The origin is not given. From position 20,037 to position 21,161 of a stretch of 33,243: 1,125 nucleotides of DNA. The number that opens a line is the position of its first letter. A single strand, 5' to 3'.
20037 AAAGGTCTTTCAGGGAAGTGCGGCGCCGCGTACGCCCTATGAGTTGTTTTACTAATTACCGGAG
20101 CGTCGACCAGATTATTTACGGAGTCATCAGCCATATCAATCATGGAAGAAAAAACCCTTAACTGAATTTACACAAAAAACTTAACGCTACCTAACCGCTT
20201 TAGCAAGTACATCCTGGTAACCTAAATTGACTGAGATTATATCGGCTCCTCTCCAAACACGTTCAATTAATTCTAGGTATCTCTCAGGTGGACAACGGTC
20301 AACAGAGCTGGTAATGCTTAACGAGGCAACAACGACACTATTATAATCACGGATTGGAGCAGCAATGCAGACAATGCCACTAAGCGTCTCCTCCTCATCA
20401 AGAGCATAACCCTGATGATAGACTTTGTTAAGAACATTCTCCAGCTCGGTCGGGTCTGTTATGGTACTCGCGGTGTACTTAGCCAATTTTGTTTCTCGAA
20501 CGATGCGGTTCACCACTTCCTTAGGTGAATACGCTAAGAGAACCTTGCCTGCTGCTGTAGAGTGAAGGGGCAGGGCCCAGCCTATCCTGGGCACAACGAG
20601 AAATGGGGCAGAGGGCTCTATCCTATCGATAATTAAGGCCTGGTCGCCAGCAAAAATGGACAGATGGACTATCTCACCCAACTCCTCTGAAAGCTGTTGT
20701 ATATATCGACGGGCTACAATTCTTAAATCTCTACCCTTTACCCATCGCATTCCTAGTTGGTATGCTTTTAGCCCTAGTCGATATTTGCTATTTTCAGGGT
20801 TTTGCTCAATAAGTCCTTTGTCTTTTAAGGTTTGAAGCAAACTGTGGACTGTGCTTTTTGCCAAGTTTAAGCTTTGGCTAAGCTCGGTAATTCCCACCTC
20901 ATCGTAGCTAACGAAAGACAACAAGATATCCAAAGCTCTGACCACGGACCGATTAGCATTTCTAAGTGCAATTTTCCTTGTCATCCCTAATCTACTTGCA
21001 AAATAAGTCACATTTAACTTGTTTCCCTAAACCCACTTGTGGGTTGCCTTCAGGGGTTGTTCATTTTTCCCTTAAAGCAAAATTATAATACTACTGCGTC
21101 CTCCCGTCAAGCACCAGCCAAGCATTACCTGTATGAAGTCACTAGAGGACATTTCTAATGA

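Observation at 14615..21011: IclR-linked TRAP transporter, opine dehydrogenase and OCD-family enzyme form a putative opine/imino-acid catabolic island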

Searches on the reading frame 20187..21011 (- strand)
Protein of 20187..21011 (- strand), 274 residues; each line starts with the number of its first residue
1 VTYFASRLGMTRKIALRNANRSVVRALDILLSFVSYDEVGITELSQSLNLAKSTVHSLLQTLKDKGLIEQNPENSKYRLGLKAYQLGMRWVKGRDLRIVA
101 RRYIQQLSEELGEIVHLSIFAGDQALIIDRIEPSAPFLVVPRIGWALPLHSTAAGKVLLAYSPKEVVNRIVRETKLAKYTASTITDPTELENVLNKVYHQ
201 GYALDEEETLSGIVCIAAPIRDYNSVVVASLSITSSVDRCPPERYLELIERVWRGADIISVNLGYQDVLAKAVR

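Call 3: search_protein_families(library=pfam, proteins=[window:20187-21011:-])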
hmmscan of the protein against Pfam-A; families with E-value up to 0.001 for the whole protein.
window:20187-21011:- (274 aa): 7 families
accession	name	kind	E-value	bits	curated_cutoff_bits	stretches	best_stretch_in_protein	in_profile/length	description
PF01614.24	IclR_C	-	2.9e-47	160.9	24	1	91-260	4-173/174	Bacterial transcriptional regulator IclR C-terminal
PF09339.16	HTH_IclR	-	8.1e-14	51.6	22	1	22-72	1-52/52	IclR helix-turn-helix domain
PF12802.13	MarR_2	-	5.5e-06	26.9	27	1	31-72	11-54/61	MarR family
PF01978.25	TrmB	-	3.7e-05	23.9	25.6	1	30-76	14-60/68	Sugar-specific transcriptional regulator TrmB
PF13412.12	HTH_24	-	0.00012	22.1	21.9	1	41-69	20-48/48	Winged helix-turn-helix DNA-binding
PF14947.12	HTH_45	-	0.00037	20.9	25.5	1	30-80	11-59/77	Winged helix-turn-helix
PF03965.22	Penicillinase_R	-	0.00073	20.3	22.6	0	37-77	21-60/115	Penicillinase repressor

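Call 4: search_protein_families(library=ncbifam, proteins=[window:20187-21011:-])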
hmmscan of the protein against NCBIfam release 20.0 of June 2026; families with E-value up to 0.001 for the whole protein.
window:20187-21011:- (274 aa): 11 families
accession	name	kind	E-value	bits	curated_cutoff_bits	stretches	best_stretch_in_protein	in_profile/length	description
NF045644.1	TransRegBhcR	equivalog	2.6e-52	177.7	350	1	17-264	19-266/267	HTH-type transcriptional regulator BhcR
NF011671.1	PRK15090.1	equivalog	2.5e-51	174.4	275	1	18-266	8-256/256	DNA-binding transcriptional regulator KdgR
TIGR02431.1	pcaR_pcaU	subfamily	7.5e-42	143.4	284.75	1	22-244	7-228/248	beta-ketoadipate pathway transcriptional regulators, PcaR/PcaU/PobR family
NF008601.2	PRK11569.1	equivalog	1.3e-38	132.8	380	1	21-262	27-271/276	glyoxylate bypass operon transcriptional repressor IclR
NF007548.0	PRK10163.1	equivalog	2.9e-32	111.9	406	1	36-266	38-268/271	HTH-type transcriptional repressor AllR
NF007339.0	PRK09834.1-1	equivalog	1.3e-15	57.4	299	1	18-233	18-235/271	DNA-binding transcriptional regulator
NF007342.0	PRK09834.1-4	equivalog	4.9e-13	48.7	251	1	16-234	7-226/263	DNA-binding transcriptional regulator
NF007341.0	PRK09834.1-3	equivalog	1e-12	47.8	269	1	21-233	8-227/274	DNA-binding transcriptional regulator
NF040939.2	trans_reg_lrs14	equivalog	1.6e-05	24.8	90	1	27-76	24-74/103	Lrs14 family HTH-type transcriptional regulator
NF053606.1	Sta1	subfamily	2.7e-05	24.2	80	1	27-84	23-79/100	Sta1 family transcriptional regulator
NF053755.1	MsvR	equivalog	0.00082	19.1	220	0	30-78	18-66/236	transcriptional factor MsvR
